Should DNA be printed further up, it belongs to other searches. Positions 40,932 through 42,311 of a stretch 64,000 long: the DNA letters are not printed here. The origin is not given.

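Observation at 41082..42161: Uncharacterised 359-aa gene translationally coupled between hsdS and hsdR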

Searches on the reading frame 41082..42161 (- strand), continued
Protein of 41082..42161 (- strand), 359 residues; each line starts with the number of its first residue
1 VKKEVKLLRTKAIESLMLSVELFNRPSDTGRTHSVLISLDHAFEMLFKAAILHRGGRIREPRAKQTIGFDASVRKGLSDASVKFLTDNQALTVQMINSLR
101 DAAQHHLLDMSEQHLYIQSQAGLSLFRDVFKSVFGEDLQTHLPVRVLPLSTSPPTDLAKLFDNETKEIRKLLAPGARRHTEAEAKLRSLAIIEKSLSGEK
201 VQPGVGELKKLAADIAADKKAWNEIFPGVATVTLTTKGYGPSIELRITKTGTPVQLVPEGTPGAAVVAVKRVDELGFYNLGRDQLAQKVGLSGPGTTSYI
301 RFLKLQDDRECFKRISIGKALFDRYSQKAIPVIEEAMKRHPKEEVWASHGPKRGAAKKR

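Call 35: fold_search(model_id=the predicted structure, library=pdb)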
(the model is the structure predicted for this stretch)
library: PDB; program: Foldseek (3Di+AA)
matches with E <= 10: 305; with E <= 0.001: 0
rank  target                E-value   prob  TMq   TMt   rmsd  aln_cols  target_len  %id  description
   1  2hsb                  1.5e-01  1.00  0.30  0.78   3.7       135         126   14  Crystal structure of a hepn domain containing protein (af_0298) from archaeoglobus fulgidus at 1.95 A resolution (released 2006-08-15)
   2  7bxo_G                2.8e-01  0.99  0.29  0.67   4.3       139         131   14  Crystal structure of the toxin-antitoxin with AMP-PNP (released 2020-09-30)
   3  1rtr_A                6.3e-01  0.11  0.14  0.16  16.9       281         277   11  Crystal Structure of S. Aureus Farnesyl Pyrophosphate Synthase (released 2004-03-02)
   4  1ylm_A                6.9e-01  0.69  0.23  0.46   8.1       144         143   17  Structure of Cytosolic Protein of Unknown Function YutE from Bacillus subtilis (released 2005-03-01)
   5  3thy_A                7.9e-01  0.04  0.10  0.05  24.4       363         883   12  Human MutSbeta complexed with an IDL of 2 bases (Loop2) and ADP (released 2011-12-21)
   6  5yep_B                8.3e-01  0.97  0.29  0.69   4.2       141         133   15  Crystal structure of SO_3166-SO_3165 from Shewanella oneidensis (released 2018-03-28)
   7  4tq4_D                9.5e-01  0.09  0.15  0.17  19.3       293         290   15  Structure of a UbiA homolog from Archaeoglobus fulgidus bound to DMAPP and Mg2+ (released 2014-07-16)
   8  5ul7_A                9.5e-01  0.03  0.09  0.08  20.5       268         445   16  Structure and function of the divalent anion/Na+ symporter from Vibrio cholerae and a humanized variant (released 2017-05-17)
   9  3oab_B                9.9e-01  0.08  0.13  0.17  16.8       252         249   12  Mint deletion mutant of heterotetrameric geranyl pyrophosphate synthase in complex with ligands (released 2010-11-03)
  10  2rdp                  1.0e+00  0.54  0.11  0.24  12.8        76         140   17  The structure of a MarR family protein from Bacillus stearothermophilus (released 2007-11-13)
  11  5yep_C                1.1e+00  0.80  0.25  0.58   4.8       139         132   14  Crystal structure of SO_3166-SO_3165 from Shewanella oneidensis (released 2018-03-28)
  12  8jt1_A                1.1e+00  0.14  0.19  0.14  15.2       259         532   12  COLLAGENASE FROM GRIMONTIA (VIBRIO) HOLLISAE 1706B COMPLEXED WITH GLY-PRO-HYP-GLY-PRO-HYP (released 2024-02-07)
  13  5uld_A                1.1e+00  0.03  0.10  0.08  20.8       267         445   16  Structure and function of the divalent anion/Na+ symporter from Vibrio cholerae and a humanized variant (released 2017-05-17)
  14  3uca_A                1.2e+00  0.06  0.11  0.13  17.3       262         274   11  Crystal structure of isoprenoid synthase (target EFI-501974) from clostridium perfringens (released 2011-11-16)
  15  7bxo_D                1.2e+00  0.91  0.28  0.67   4.4       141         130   16  Crystal structure of the toxin-antitoxin with AMP-PNP (released 2020-09-30)
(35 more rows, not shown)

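Call 39: fold_search(model_id=the predicted structure, library=viral)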
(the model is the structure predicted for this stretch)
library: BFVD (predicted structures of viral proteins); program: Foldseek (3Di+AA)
matches with E <= 10: 241; with E <= 0.001: 0
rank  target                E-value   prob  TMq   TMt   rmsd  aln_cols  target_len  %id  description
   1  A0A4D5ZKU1            7.0e-03  1.00  0.22  0.51   5.5       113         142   16  (no name in the UniProt tables at hand)
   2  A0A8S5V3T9            1.8e-02  0.99  0.29  0.34  17.7       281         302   14  Uncharacterized protein [Siphoviridae sp. cttKr9]
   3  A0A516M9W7            2.2e-01  0.20  0.10  0.16  16.6       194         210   13  (no name in the UniProt tables at hand)
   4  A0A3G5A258            4.0e-01  0.06  0.10  0.06  23.3       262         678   13  Superfamily II helicase (Fragment) [Gaeavirus sp.]
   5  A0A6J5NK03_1          4.8e-01  0.08  0.15  0.07  25.5       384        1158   12  Large polyvalent protein associated domain-containing protein [uncultured Caudovirales phage]
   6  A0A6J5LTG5            7.9e-01  0.20  0.13  0.14  25.3       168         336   14  Uncharacterized protein [uncultured Caudovirales phage]
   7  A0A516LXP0            7.9e-01  0.08  0.15  0.09  21.6       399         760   11  (no name in the UniProt tables at hand)
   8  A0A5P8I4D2            7.9e-01  0.07  0.13  0.11  21.9       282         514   10  (no name in the UniProt tables at hand)
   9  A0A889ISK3            8.3e-01  0.21  0.14  0.28  16.7       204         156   11  (no name in the UniProt tables at hand)
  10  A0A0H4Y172            8.3e-01  0.05  0.13  0.11  22.2       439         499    6  Uncharacterized protein [Salmon gill poxvirus]
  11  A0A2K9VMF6            9.1e-01  0.04  0.11  0.10  28.5       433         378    9  Thioredoxin [Shigella phage Sf25]
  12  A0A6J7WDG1            9.5e-01  0.38  0.11  0.28  11.3        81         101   20  Helix-turn-helix domain containing protein [uncultured Caudovirales phage]
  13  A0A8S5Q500            9.5e-01  0.08  0.12  0.18  15.0       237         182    8  Uncharacterized protein [Caudovirales sp. ctlwr10]
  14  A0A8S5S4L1            1.1e+00  0.84  0.13  0.39   7.8        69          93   14  Regulatory phage protein cox [Siphoviridae sp. ctxYv12]
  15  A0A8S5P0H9            1.1e+00  0.07  0.08  0.15  23.0       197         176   13  Uncharacterized protein [Myoviridae sp. ctrf010]
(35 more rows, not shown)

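Call 57: find_encoding_contigs(protein=P0001, flank=10000, max_places=4)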
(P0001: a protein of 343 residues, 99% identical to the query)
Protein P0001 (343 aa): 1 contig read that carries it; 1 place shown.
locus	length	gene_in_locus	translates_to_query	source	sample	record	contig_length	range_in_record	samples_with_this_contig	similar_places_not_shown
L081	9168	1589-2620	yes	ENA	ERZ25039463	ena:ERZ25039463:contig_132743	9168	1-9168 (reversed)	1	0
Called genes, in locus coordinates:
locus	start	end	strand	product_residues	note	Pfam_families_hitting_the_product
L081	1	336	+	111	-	?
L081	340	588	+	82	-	-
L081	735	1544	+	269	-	PF01420:Methylase_S (faint)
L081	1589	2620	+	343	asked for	PF12358:DUF3644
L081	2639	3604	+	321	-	PF04313:HSDR_N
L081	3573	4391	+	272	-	PF04851:ResIII, PF18766:SWI2_SNF2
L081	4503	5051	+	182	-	PF22679:T1R_D3-like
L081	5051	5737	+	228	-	PF11867:T1RH-like_C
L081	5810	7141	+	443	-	PF01966:HD (weak), PF13286:HD_assoc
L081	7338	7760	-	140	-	PF02627:CMD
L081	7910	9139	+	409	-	PF07690:MFS_1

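Call 67: search_protein_families(library=pfam, proteins=[L008:100-2166:+, L010:3956-6031:+, L013:4951-7995:+, L014:5968-8004:+, L015:5923-8004:+, L019:1109-4510:+, L020:5330-7867:+, L022:6245-7990:+, L025:186-2537:+, L041:969-3080:+], max_evalue=0.00001)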
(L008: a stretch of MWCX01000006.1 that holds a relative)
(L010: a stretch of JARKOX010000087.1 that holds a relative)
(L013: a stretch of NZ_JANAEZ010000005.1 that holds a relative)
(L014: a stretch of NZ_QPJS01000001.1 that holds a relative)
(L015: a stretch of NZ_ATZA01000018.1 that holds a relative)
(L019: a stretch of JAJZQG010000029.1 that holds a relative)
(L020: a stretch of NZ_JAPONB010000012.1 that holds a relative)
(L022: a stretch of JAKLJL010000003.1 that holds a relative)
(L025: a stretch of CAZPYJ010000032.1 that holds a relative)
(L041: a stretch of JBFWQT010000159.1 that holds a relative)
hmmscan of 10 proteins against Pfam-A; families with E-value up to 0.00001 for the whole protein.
L008:100-2166:+ (688 aa): 1 family
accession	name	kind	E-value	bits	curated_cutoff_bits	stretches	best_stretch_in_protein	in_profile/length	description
PF01555.25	N6_N4_Mtase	-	3.2e-44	151.9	26.7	1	119-367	2-218/221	DNA methylase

L010:3956-6031:+ (691 aa): 1 family
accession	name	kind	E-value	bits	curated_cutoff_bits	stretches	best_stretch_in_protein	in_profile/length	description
PF01555.25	N6_N4_Mtase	-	4.2e-50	171.2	26.7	1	120-370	2-218/221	DNA methylase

L013:4951-7995:+ (1014 aa): 5 families
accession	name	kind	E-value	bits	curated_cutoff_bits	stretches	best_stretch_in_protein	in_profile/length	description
PF18766.7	SWI2_SNF2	-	5.5e-29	101.8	26.7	1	286-439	1-145/221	SWI2/SNF2 ATPase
PF04313.20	HSDR_N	-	6.7e-18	65.7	25.1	1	9-211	4-197/198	Type I restriction enzyme R protein N terminus (HSDR_N)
PF04851.21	ResIII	-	1.1e-15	58.4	22.5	1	283-438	4-151/164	Type III restriction enzyme, res subunit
PF22679.2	T1R_D3-like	-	4e-11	44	27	1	668-719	98-149/158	Type I restriction enzyme subunit R domain 3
PF00270.35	DEAD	-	7.2e-10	39.3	26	1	303-444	13-147/167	DEAD/DEAH box helicase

L014:5968-8004:+ (678 aa): 1 family
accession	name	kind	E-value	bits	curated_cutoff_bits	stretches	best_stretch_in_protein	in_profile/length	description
PF01555.25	N6_N4_Mtase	-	9.7e-50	170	26.7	1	114-356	2-217/221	DNA methylase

L015:5923-8004:+ (693 aa): 1 family
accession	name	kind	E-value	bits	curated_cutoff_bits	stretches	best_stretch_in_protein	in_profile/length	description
PF01555.25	N6_N4_Mtase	-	3.1e-47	161.8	26.7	1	120-372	2-218/221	DNA methylase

L019:1109-4510:+ (1133 aa): 2 families
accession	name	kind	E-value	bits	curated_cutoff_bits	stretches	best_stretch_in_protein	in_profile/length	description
PF04465.17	DUF499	-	5.3e-33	114.4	23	1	305-799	46-556/1024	Protein of unknown function (DUF499)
PF18731.6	HEPN_Swt1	-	4.2e-31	108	27.5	1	11-121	1-115/115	Swt1-like HEPN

L020:5330-7867:+ (845 aa): 2 families
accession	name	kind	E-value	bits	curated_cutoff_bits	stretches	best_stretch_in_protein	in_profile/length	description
PF01966.28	HD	-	3.6e-14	53.5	22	1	470-616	1-115/116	HD domain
PF10237.15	N6-adenineMlase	-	1.5e-13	51.2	23.2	1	74-189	3-115/166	Probable N6-adenine methyltransferase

L022:6245-7990:+ (581 aa): 1 family
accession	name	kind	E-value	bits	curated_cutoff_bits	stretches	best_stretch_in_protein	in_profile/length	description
PF10592.14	AIPR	-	2.2e-28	100.3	25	1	229-471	1-268/308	AIPR protein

L025:186-2537:+ (783 aa): 2 families
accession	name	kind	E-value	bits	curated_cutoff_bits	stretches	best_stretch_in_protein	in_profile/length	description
PF04851.21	ResIII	-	6.2e-25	88.4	22.5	1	3-157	26-162/164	Type III restriction enzyme, res subunit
PF00270.35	DEAD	-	1.5e-06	28.5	26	1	3-160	17-163/167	DEAD/DEAH box helicase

L041:969-3080:+ (703 aa): 4 families
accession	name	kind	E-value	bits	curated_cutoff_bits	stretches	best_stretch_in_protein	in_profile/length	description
PF00270.35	DEAD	-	3.8e-32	111.7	26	1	25-194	2-162/167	DEAD/DEAH box helicase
PF00271.37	Helicase_C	-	3.5e-23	82.4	23.5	1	238-340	5-109/110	Helicase conserved C-terminal domain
PF22590.2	Cas3-like_C_2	-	4.1e-10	40.3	27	1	246-340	2-104/106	CRISPR-associated nuclease/helicase Cas3, C-terminal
PF04851.21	ResIII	-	1.7e-06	28.5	22.5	1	23-192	4-162/164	Type III restriction enzyme, res subunit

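Call 70: search_dna_similar(query=window:41085-42161:-, collection=plasmids, mode=protein, max_evalue=0.001, max_rows=25)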
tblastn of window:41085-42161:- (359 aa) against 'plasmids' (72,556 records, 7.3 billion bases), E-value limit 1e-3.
Records with a match: 13; places in all: 13; records where one place covers at least 80% of the query: 10.
Best place of each record, by identity: <60% 13.
By first word of the organism name: Xanthomonas 5; Azospirillum 3; Rhizobium 2; Paracoccus 1; Rhodococcus 1; Arthrobacter 1.
By predicted mobility (MOB-suite, as given by PLSDB): conjugative 6; non-mobilizable 4; mobilizable 3.
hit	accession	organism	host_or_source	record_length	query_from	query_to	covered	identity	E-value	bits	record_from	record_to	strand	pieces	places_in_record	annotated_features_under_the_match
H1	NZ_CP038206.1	Paracoccus pantotrophus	single cell,soil associated with ...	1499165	1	349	97%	56.3%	2e-118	384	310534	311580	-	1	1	none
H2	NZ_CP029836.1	Azospirillum ramasamyi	single cell,Cow dung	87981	1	355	99%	42.7%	5e-85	288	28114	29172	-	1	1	DUF3644 domain-containing protein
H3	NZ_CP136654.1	Rhodococcus qingshengii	cell culture,soil from Antarctica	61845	1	351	98%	33.2%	2e-52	193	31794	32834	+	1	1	DUF3644 domain-containing protein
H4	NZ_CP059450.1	Azospirillum brasilense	Prokaryotes,soil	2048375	3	352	97%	30.5%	3e-43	167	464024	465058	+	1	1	none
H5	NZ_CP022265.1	Xanthomonas citri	Cowpea,cell culture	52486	1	337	94%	31.6%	2e-41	161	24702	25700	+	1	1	hypothetical protein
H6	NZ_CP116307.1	Xanthomonas perforans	Tomato,cell culture,leaf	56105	1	337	94%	31.6%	2e-41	161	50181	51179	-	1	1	hypothetical protein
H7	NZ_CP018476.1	Xanthomonas perforans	Solanum lycopersicum,tomato field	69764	1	337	94%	31.6%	2e-41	161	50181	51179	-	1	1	hypothetical protein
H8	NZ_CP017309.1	Xanthomonas campestris pv. campestris str. CN03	Brassica rapa subsp. ...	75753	1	337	94%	31.3%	3e-40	158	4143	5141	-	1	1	hypothetical protein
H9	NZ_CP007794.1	Azospirillum argentinense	Triticum aestivum L.,Root,wheat ...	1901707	3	349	97%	29.3%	7e-43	166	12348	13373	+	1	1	record has no annotation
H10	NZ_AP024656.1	Arthrobacter sp. NicSoilB8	-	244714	1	354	99%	28.6%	2e-37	150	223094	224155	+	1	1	hypothetical protein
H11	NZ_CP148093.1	Rhizobium sp. T1470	Medicago sativa,cell culture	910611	3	257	71%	34.2%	1e-24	112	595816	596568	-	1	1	none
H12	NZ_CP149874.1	Rhizobium sp. T1473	-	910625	3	257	71%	34.2%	1e-24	112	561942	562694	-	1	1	none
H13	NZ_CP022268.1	Xanthomonas citri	Cowpea,cell culture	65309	1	108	30%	34.9%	5e-11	72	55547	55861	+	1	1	HEPN domain-containing protein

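Call 71: search_dna_similar(query=window:41085-42161:-, collection=phages, mode=protein, max_evalue=0.001, max_rows=15)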
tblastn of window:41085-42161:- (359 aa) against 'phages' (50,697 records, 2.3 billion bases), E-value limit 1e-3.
Records with a match: 1; places in all: 1; records where one place covers at least 80% of the query: 0.
Best place of each record, by identity: <60% 1.
By first word of the organism name: Bacteriophage 1.
By host as written in the record: - 1.
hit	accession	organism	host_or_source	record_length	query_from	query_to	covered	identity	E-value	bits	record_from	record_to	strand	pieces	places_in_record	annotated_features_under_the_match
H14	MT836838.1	Bacteriophage sp.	human fecal samples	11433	5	137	37%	26.6%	3e-4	49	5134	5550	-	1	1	record has no annotation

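Call 72: get_annotated_region(hit=H2, flank=7000)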
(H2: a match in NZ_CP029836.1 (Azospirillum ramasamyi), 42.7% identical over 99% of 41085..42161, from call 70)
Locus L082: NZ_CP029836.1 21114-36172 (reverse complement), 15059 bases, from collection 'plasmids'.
description: Azospirillum ramasamyi strain M2T2B2 plasmid unnamed6, complete sequence
organism: Azospirillum ramasamyi (NCBI taxid 682998)
taxonomy: Bacteria; Pseudomonadota; Alphaproteobacteria; Rhodospirillales; Azospirillaceae; Azospirillum; Azospirillum ramasamyi
host: -; source: single cell,Cow dung; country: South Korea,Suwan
typing (MOB-suite, as given by PLSDB): mobilizable; relaxase MOBP
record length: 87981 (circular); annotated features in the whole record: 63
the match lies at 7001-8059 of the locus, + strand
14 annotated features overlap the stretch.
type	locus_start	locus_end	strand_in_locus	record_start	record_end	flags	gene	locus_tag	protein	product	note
CDS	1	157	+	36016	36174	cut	-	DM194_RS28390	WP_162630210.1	hypothetical protein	-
CDS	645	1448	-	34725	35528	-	-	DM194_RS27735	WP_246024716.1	ImmA/IrrE family metallo-endopeptidase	-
CDS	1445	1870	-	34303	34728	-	-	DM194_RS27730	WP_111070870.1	hypothetical protein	-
CDS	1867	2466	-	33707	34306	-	-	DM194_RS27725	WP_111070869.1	sigma-70 family RNA polymerase sigma factor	-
CDS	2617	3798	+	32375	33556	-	-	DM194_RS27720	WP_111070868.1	hypothetical protein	-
CDS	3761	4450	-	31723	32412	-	-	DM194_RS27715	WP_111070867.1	sce7726 family protein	-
CDS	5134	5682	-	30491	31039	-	-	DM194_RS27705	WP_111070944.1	hypothetical protein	-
CDS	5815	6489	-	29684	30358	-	-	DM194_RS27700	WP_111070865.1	hypothetical protein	-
CDS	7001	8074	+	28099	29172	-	-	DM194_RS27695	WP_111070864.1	DUF3644 domain-containing protein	-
CDS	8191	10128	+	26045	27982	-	-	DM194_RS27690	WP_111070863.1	hypothetical protein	-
CDS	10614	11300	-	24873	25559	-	-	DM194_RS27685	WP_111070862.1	hypothetical protein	-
CDS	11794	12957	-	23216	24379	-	-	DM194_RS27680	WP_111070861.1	DNA-binding protein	-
CDS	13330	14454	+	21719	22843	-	-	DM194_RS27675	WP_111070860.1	site-specific integrase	GO:0015074 - DNA integration [Evidence IEA]; GO:0006310 - DNA recombination [Evidence IEA]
CDS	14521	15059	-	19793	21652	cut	-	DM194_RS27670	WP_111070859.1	hypothetical protein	-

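Call 73: get_annotated_region(hit=H5, flank=6000)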
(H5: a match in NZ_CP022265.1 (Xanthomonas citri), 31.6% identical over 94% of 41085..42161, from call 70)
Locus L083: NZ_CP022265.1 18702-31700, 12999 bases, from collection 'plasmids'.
description: Xanthomonas citri pv. vignicola strain CFBP7111 plasmid plC, complete sequence
organism: Xanthomonas citri (NCBI taxid 473426)
taxonomy: Bacteria; Pseudomonadota; Gammaproteobacteria; Lysobacterales; Lysobacteraceae; Xanthomonas; Xanthomonas citri
host: -; source: Cowpea,cell culture; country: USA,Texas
typing (MOB-suite, as given by PLSDB): conjugative; replicon rep_cluster_2042; relaxase MOBP,MOBP; mating-pair formation MPF_T
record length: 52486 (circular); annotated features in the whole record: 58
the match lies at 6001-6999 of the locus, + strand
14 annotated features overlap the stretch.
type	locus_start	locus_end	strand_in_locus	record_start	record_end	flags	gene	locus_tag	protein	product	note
CDS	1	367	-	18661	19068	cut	-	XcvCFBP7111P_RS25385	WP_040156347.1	hypothetical protein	-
CDS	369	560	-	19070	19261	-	-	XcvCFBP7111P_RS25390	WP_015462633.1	hypothetical protein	-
CDS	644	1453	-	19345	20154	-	-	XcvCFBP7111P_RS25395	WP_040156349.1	DUF3560 domain-containing protein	-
CDS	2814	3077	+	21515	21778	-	-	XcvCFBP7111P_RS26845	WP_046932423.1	hypothetical protein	-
CDS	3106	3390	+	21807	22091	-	-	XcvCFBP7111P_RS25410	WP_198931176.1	ribbon-helix-helix domain-containing protein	-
CDS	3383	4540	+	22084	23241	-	dcm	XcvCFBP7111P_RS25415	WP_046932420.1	DNA (cytosine-5-)-methyltransferase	GO:0006304 - DNA modification [Evidence IEA]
CDS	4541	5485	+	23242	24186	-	-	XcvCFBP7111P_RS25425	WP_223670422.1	Eco29kI family restriction endonuclease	-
CDS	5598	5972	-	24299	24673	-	-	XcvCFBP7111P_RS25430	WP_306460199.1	hypothetical protein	-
CDS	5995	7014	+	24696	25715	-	-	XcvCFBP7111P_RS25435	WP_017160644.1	hypothetical protein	-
CDS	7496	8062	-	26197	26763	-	-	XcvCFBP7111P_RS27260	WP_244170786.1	hypothetical protein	-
CDS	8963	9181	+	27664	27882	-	-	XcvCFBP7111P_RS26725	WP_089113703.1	hypothetical protein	-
CDS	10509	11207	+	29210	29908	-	-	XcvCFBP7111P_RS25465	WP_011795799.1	YecA family protein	-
CDS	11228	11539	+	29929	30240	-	-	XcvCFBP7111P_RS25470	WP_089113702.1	hypothetical protein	-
CDS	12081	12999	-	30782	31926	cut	-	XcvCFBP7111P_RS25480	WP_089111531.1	IS3 family transposase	-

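Call 74: get_annotated_region(hit=H1, flank=7000)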
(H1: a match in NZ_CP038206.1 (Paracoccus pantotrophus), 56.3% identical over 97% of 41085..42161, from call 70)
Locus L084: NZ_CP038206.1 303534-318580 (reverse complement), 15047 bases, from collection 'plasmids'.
description: Paracoccus pantotrophus strain DSM 11072 plasmid pPAN3, complete sequence
organism: Paracoccus pantotrophus (NCBI taxid 82367)
taxonomy: Bacteria; Pseudomonadota; Alphaproteobacteria; Rhodobacterales; Paracoccaceae; Paracoccus; Paracoccus pantotrophus
host: -; source: single cell,soil associated with Quercus lobator; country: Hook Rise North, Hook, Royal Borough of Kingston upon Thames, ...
typing (MOB-suite, as given by PLSDB): conjugative; replicon rep_cluster_378,rep_cluster_746; relaxase MOBP; mating-pair formation MPF_T
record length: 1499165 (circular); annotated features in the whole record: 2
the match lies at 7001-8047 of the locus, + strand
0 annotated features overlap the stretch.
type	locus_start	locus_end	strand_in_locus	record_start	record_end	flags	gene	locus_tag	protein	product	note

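Call 75: search_solved_structures(query=A5, max_evalue=10, show_alignments=2)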
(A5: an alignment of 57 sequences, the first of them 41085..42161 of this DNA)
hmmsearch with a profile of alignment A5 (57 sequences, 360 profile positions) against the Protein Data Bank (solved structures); distinct sequences matched with E-value up to 10: 0.

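Call 76: list_cluster_members(proteins=[window:41085-42161:-])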
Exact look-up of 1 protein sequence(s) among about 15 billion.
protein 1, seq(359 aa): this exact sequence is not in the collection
